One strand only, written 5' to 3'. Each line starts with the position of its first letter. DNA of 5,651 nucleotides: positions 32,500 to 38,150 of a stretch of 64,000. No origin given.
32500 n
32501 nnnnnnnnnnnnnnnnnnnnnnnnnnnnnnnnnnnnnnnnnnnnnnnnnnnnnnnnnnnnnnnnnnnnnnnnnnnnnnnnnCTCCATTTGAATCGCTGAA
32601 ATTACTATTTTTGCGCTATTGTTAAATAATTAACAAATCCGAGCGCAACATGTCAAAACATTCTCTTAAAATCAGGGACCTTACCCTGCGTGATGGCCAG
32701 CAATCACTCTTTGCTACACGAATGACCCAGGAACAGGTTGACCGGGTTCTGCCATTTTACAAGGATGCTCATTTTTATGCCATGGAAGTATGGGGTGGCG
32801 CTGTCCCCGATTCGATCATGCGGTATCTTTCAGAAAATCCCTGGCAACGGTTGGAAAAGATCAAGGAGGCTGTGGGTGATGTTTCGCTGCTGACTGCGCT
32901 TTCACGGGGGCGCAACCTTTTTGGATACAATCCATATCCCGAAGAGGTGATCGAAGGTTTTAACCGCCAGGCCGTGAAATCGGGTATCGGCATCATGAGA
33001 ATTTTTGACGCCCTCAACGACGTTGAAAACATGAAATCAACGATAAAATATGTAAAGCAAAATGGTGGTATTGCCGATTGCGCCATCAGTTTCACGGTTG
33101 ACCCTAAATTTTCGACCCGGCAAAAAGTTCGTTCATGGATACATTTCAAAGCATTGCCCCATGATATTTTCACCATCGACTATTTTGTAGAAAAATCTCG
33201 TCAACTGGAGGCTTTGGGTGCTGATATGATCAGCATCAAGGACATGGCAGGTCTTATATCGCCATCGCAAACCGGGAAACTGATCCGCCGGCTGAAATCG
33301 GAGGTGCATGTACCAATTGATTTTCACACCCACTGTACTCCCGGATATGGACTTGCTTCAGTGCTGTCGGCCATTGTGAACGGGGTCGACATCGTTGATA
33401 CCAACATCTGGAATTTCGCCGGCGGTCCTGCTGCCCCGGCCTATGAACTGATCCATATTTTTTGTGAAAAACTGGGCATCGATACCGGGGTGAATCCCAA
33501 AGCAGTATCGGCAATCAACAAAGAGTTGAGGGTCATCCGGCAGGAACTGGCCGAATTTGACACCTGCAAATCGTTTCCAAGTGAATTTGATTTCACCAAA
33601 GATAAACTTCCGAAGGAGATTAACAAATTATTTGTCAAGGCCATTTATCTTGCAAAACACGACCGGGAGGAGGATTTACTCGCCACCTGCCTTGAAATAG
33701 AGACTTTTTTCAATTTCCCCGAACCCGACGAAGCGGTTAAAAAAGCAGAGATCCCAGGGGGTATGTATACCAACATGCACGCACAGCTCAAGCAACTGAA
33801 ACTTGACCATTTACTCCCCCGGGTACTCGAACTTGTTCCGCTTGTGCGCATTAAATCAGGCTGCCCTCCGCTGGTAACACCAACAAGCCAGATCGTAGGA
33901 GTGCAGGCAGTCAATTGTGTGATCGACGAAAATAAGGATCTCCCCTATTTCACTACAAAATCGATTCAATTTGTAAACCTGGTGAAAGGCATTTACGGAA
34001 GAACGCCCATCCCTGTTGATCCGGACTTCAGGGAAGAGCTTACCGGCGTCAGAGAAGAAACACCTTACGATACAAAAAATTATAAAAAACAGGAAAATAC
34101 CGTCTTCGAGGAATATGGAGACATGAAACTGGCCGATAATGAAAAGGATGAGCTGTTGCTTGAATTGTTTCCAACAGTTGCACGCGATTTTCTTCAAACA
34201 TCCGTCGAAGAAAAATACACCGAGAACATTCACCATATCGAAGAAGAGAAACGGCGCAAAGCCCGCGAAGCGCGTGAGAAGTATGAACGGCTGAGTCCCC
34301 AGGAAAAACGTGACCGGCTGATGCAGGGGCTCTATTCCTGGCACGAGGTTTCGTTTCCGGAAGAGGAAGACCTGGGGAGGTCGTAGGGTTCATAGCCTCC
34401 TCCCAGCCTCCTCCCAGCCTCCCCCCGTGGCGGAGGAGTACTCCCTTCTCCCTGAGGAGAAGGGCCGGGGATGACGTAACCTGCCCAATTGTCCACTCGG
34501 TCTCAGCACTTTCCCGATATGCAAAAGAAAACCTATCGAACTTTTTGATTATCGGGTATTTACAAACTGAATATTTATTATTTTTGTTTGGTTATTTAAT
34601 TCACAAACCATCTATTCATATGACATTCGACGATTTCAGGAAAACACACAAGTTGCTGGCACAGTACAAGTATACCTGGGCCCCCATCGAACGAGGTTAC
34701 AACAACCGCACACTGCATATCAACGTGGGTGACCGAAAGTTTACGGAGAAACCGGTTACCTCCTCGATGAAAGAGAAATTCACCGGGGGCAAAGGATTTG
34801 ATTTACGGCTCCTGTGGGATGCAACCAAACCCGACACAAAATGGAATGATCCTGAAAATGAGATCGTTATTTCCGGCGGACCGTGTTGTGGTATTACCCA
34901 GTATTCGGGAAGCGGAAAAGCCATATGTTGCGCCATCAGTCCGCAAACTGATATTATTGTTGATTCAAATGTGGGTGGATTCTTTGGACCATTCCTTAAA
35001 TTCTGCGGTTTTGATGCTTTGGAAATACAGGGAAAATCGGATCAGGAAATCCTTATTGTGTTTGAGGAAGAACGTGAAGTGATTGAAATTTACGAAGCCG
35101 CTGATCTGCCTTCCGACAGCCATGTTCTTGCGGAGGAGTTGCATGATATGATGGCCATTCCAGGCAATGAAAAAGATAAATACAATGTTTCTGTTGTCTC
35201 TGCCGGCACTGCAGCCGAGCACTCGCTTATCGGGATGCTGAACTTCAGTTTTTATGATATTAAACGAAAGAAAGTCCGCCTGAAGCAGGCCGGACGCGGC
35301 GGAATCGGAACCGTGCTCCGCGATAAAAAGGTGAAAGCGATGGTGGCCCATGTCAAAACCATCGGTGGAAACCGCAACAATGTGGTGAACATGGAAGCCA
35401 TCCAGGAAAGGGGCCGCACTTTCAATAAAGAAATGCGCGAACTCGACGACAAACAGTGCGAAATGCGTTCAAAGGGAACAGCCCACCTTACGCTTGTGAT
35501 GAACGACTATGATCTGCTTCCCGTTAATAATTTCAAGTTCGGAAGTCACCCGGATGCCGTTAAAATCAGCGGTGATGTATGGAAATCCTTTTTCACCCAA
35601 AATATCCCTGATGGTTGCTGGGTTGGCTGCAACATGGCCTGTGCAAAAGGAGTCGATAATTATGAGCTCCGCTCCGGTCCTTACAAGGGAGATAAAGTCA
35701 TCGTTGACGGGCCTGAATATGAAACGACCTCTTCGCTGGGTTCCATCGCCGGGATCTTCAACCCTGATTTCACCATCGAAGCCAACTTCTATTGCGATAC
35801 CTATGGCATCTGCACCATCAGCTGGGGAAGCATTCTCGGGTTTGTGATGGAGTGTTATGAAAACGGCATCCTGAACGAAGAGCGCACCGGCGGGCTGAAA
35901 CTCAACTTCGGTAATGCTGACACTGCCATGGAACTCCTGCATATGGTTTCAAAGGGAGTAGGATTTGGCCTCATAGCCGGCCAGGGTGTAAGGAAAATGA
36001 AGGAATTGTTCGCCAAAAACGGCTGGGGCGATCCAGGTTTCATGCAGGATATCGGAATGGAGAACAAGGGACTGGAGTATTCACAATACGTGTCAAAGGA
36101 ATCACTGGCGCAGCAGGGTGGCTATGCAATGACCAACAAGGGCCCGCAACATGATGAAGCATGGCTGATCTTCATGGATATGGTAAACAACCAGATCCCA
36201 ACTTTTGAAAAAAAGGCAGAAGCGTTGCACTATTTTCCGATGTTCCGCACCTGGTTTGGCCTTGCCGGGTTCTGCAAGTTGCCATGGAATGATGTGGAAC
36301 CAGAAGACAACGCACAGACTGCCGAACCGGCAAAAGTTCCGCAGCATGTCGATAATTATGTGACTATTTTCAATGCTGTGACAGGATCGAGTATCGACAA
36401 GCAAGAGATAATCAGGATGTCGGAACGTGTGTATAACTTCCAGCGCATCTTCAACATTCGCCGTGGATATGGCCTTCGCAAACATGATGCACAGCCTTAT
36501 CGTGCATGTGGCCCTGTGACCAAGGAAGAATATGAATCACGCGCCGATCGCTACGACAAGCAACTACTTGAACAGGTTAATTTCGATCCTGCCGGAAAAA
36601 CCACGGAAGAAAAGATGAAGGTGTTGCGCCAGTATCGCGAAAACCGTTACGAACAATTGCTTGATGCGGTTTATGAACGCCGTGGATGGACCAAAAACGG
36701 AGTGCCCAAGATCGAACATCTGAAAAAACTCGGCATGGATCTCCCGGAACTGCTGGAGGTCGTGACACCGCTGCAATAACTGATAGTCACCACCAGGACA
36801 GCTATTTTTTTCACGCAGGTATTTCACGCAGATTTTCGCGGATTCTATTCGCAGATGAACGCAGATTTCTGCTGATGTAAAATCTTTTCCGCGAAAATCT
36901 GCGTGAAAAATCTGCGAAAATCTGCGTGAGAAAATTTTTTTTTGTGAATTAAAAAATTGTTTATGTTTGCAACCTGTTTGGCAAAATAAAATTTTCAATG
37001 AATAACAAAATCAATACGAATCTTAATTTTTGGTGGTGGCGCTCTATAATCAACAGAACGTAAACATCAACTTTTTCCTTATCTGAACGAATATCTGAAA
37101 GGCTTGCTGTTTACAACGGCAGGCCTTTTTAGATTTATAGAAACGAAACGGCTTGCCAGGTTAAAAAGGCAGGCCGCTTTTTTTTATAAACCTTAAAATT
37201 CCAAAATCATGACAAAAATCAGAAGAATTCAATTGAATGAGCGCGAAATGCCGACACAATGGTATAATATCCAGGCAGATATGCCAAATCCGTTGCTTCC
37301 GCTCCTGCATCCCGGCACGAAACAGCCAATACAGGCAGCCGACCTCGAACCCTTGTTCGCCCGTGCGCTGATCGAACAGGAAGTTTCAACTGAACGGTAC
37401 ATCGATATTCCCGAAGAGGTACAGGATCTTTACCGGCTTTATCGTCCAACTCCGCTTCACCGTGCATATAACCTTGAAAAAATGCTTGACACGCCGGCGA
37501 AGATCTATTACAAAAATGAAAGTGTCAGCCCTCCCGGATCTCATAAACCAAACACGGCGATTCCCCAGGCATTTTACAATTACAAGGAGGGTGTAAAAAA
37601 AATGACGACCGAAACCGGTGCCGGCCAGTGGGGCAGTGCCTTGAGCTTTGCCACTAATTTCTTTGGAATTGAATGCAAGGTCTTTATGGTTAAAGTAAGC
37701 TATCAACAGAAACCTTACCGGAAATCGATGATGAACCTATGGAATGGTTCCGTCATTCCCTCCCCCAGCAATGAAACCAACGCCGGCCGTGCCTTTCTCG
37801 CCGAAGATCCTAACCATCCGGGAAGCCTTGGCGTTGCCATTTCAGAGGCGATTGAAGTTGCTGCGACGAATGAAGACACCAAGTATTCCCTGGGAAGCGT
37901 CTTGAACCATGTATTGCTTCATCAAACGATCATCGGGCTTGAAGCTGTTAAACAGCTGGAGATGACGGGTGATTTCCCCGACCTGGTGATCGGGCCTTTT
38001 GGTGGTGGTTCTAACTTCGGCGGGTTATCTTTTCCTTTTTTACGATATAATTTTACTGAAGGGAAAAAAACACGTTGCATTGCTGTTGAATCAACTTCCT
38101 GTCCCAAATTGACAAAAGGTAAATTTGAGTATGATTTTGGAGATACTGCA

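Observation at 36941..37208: Ribosome-mediated Trp attenuator (WWW leader peptide plus tandem hairpins) in front of a stand-alone trpB2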

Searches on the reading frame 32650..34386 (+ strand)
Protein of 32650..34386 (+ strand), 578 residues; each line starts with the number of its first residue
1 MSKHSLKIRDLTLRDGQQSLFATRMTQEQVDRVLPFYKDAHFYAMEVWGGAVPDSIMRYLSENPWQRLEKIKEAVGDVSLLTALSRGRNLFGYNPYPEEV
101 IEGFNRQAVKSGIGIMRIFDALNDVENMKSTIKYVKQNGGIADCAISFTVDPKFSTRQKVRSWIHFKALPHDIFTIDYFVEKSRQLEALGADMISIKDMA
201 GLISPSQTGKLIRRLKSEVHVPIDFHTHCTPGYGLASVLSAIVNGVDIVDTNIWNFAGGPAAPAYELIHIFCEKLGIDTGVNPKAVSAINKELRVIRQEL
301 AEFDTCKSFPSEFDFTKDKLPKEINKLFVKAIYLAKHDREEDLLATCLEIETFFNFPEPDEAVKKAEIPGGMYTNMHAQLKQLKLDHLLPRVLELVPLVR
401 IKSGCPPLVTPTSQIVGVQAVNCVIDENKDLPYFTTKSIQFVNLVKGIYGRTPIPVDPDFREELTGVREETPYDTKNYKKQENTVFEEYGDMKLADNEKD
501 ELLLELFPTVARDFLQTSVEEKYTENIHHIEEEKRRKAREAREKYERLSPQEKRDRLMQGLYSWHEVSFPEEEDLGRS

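Call 3: search_protein_families(library=pfam, proteins=[window:32650-34386:+])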
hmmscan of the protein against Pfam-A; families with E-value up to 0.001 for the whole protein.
window:32650-34386:+ (578 aa): 2 families
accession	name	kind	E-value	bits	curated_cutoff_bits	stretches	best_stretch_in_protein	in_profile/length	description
PF02436.23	PYC_OADA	-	7e-30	104.7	27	1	363-527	1-173/201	Conserved carboxylase domain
PF00682.25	HMGL-like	-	9.3e-15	55.2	29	1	178-285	143-252/260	HMGL-like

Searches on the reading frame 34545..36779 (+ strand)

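Call 3: search_protein_families(library=pfam, proteins=[window:34545-36779:+])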
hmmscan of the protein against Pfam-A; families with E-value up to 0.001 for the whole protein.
window:34545-36779:+ (744 aa): 2 families
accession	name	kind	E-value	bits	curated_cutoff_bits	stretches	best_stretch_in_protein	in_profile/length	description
PF01314.23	AFOR_C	-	3.6e-97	326.4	27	1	291-731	4-385/385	Aldehyde ferredoxin oxidoreductase, domains 2 & 3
PF02730.20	AFOR_N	-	2.6e-44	151.8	29.8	1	55-269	2-197/199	Aldehyde ferredoxin oxidoreductase, N-terminal domain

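Call 7: search_protein_families(library=ncbifam, proteins=[window:34545-36779:+])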
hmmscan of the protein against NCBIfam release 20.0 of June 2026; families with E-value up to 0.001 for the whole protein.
window:34545-36779:+ (744 aa): 2 families
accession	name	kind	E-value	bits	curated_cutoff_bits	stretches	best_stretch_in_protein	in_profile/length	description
NF007354.0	PRK09849.1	equivalog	6.8e-25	87.7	868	1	50-269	6-205/703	aldehyde ferredoxin oxidoreductase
NF040818.1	GAPOR_Arch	equivalog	2.4e-06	26.2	1300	1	77-449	23-410/654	glyceraldehyde-3-phosphate:ferredoxin oxidoreductase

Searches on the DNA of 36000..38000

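Call 4: search_rna_families(source=window, start=36000, end=38000, threshold=evalue, max_evalue=10)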
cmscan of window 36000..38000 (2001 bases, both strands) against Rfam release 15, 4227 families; matches with E-value up to 10: 22.
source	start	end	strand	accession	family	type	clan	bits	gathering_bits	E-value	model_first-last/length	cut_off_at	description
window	36815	36914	-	RF03681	mir-1295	Gene; miRNA;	-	30.4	100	0.0029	1-78/78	no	mir-1295 microRNA precursor family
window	36811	36919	-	RF04133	MIR2646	Gene; miRNA;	-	27.8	245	0.0017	1-256/256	no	MIR2646 microRNA precursor family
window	36775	36992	+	RF04318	idnO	Cis-reg;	-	27.4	100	0.12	1-206/206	no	idnO ncRNA motif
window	37123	37205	-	RF00950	mir-927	Gene; miRNA;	-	25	60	0.14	1-86/86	no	mir-927 microRNA precursor family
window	36808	36920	+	RF04128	MIR8562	Gene; miRNA;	-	24.5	211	0.086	1-242/242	no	MIR8562 microRNA precursor family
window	37055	37128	+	RF02273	FsrA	Gene;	-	20.9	80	0.21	1-83/83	no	FsrA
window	36817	36913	-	RF01018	mir-569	Gene; miRNA;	-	20.5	110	1.1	1-95/95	no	mir-569 microRNA precursor family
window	36826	36929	+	RF04127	MIR8007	Gene; miRNA;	-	20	195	0.67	1-226/226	no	MIR8007 microRNA precursor family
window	36736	36795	-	RF01526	ceN106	Gene; snRNA; snoRNA; CD-box;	-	19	60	1.1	1-77/77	no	C. elegans snoRNA ceN106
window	36823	36930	+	RF02244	mir-785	Gene; miRNA;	-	19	62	1.2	1-90/90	no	mir-785 microRNA precursor family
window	37056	37133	+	RF00506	Thr_leader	Cis-reg; leader;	-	18.4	55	2.3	1-118/118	no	Threonine operon leader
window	36819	37010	+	RF03532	SQ2397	Cis-reg;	-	18.4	100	2.8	1-243/243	no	Cis-regulator of HTH transcription factor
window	36805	36943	-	RF02365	Yfr17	Gene; sRNA;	-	18.3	50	2.2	1-264/264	no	Cyanobacterial functional RNA 17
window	37121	37204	-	RF04172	MIR8675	Gene; miRNA;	-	17.9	90.8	5.7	1-95/95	no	MIR8675 microRNA precursor family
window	37123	37201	+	RF03460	mir-561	Gene; miRNA;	-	17.9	90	5.8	1-81/81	no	mir-561 microRNA precursor family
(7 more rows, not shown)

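Call 85: search_rna_families(source=window, start=36950, end=37215, threshold=evalue, max_evalue=10, show_alignments=3)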
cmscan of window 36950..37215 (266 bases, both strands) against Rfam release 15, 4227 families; matches with E-value up to 10: 21.
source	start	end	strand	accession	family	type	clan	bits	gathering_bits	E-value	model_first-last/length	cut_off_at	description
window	37123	37205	-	RF00950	mir-927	Gene; miRNA;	-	25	60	0.019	1-86/86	no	mir-927 microRNA precursor family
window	36984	37181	+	RF02452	ncr1575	Gene; sRNA;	-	22.8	60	0.27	1-212/212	no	Bacillus sRNA ncr1575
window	36981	37108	+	RF01692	Bacteroid-trp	Cis-reg; leader;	-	21.5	49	4.1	1-131/131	no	Bacteroidete tryptophan peptide leader RNA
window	37055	37128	+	RF02273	FsrA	Gene;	-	20.9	80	0.028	1-83/83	no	FsrA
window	37056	37133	+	RF00506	Thr_leader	Cis-reg; leader;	-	18.4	55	0.31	1-118/118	no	Threonine operon leader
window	37099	37215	+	RF01464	rliA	Gene; sRNA;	-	18.1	50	0.14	1-123/224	3'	Listeria sRNA rliA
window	37086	37185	+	RF04313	aspC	Cis-reg;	-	18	100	2.4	1-124/124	no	aspC ncRNA motif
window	37123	37201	+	RF03460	mir-561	Gene; miRNA;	-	17.9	90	0.77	1-81/81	no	mir-561 microRNA precursor family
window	36994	37088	+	RF02402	Afu_263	Gene; snRNA; snoRNA; CD-box;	CL00070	17.2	60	5.1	1-96/96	no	A. fumigatus snoRNA Afu_263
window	37089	37191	-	RF01432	snoR143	Gene; snRNA; snoRNA; HACA-box;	-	16.7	50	0.83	1-169/169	no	small nucleolar RNA snoR143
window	37049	37132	+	RF02617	SSRC10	Gene; sRNA;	-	16.2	56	0.85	1-113/113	no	Streptococcus sRNA 10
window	37086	37143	+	RF04174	MIR4208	Gene; miRNA;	-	16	140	5.8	1-191/191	no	MIR4208 microRNA precursor family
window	37148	37183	-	RF01676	P31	Gene; sRNA;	-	15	40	1.8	47-82/82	no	Pseudomonas sRNA P31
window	37094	37215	-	RF01472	rli40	Gene; sRNA;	-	14.8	100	0.13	73-263/263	5'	Listeria sRNA rli40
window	36986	37136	+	RF02079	STnc180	Gene; sRNA;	-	13.9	50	1.7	1-208/208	no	Enterobacterial sRNA STnc180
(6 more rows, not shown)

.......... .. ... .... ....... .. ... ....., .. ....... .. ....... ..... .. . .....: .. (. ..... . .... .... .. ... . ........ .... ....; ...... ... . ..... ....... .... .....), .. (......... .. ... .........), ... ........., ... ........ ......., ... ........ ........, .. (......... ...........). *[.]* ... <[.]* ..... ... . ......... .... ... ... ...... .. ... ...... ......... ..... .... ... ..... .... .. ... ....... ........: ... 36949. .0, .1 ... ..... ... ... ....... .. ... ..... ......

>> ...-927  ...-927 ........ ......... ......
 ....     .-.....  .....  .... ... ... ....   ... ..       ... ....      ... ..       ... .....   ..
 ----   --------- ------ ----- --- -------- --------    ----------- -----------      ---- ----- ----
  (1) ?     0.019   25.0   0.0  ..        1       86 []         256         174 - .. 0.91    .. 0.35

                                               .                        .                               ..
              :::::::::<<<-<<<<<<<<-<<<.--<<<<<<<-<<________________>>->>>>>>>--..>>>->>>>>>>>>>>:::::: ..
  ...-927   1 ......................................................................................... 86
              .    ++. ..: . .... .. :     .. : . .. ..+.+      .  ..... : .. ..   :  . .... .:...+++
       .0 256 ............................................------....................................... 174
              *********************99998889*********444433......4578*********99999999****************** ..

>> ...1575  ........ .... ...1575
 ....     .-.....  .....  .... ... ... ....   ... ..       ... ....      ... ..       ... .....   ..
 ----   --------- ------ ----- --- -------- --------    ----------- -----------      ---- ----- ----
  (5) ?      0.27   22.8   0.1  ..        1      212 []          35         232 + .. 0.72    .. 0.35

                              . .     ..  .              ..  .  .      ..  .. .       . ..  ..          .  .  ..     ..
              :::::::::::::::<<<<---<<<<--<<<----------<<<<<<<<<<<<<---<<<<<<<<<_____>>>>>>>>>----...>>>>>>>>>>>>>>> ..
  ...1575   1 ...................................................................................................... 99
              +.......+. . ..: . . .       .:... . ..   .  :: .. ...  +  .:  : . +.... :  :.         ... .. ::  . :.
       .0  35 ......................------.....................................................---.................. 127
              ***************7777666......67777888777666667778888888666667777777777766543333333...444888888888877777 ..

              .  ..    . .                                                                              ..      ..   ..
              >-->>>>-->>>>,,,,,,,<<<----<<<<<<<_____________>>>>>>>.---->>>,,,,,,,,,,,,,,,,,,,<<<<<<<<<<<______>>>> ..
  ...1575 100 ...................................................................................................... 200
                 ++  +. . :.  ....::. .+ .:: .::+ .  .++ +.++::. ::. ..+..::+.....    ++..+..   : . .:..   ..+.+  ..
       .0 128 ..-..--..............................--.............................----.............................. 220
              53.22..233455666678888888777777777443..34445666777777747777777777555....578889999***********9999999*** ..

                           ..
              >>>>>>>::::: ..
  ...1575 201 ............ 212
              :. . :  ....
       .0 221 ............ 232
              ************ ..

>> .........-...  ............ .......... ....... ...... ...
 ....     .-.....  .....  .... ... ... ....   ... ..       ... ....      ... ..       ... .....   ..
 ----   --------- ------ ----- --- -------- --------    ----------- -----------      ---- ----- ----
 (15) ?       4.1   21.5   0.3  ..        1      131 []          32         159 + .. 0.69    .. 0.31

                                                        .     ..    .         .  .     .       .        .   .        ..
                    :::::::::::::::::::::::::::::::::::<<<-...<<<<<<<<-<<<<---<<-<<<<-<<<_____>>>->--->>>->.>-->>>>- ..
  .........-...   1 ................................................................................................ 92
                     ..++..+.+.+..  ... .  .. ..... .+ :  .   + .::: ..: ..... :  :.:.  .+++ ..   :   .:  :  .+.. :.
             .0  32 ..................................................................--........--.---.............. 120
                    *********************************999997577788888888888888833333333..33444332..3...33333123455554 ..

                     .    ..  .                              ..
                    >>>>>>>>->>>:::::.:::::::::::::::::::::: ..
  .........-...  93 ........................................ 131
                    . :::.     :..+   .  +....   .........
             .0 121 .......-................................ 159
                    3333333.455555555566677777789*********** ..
